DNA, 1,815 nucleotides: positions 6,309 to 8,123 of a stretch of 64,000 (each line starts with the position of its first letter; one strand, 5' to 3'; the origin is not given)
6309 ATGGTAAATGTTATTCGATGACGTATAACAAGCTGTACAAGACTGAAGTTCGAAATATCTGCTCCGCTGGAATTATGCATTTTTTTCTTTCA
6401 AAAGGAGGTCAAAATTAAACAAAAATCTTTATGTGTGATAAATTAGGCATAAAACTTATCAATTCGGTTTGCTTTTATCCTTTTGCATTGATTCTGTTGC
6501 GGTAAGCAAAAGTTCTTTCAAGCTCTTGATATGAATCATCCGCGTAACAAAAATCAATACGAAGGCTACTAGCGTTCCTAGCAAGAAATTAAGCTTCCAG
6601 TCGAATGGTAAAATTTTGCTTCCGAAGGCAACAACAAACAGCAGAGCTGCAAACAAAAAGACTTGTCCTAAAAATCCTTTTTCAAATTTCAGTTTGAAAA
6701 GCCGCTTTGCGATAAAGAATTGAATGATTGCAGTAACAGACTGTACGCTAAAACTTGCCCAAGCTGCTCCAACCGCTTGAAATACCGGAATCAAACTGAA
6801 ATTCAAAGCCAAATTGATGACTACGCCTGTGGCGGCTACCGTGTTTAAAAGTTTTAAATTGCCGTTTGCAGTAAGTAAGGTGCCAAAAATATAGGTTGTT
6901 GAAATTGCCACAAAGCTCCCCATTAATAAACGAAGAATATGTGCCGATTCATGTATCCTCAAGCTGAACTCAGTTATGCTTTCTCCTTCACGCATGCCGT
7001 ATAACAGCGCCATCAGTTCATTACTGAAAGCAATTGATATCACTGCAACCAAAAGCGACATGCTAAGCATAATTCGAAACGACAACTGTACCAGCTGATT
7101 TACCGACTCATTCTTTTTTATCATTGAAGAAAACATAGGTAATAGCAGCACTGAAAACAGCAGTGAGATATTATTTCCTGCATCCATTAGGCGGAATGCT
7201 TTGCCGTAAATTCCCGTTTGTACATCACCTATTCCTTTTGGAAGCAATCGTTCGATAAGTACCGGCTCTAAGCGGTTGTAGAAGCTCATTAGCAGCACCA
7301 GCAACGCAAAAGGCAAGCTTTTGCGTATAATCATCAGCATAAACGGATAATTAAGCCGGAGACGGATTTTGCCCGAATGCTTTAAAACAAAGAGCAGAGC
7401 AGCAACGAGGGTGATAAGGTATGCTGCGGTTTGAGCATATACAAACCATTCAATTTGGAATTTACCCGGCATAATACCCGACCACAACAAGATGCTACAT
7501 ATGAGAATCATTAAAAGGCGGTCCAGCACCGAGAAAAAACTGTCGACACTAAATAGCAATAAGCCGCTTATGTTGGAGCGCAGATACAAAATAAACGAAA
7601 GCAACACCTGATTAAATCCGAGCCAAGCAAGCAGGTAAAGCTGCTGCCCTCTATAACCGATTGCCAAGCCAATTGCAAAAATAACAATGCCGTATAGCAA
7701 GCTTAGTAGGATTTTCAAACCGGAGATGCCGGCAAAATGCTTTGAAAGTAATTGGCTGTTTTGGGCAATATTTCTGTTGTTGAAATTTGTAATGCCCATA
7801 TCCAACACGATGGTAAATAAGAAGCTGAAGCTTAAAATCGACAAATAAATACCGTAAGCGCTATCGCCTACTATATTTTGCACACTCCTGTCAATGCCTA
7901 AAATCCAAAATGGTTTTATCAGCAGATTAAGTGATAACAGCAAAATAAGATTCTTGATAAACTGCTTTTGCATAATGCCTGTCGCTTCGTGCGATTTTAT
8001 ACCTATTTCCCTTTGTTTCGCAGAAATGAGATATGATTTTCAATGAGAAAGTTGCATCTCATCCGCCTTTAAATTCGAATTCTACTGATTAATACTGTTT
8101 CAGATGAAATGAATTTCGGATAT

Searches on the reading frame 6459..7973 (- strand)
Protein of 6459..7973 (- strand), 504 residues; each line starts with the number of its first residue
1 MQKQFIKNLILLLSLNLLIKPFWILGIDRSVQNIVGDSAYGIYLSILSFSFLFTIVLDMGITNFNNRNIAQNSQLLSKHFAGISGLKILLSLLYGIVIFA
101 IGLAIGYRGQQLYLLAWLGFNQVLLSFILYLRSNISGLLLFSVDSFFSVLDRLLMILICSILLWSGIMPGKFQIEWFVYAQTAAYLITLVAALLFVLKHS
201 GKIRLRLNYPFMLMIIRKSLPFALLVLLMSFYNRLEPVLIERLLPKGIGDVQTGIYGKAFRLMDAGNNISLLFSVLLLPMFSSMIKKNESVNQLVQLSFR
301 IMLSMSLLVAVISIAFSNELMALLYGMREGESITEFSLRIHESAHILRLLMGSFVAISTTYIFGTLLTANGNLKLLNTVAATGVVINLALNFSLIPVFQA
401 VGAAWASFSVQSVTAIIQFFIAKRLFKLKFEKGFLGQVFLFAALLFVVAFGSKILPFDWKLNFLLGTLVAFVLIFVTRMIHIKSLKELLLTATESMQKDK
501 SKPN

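Call 66: search_protein_families(library=pfam, proteins=[window:6459-7973:-], max_evalue=0.00001)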
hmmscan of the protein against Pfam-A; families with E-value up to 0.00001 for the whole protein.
window:6459-7973:- (504 aa): 1 family
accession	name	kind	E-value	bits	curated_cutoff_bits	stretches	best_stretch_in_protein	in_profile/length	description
PF01943.22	Polysacc_synt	-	1e-09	38.7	28.2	1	7-284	3-273/274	Polysaccharide biosynthesis protein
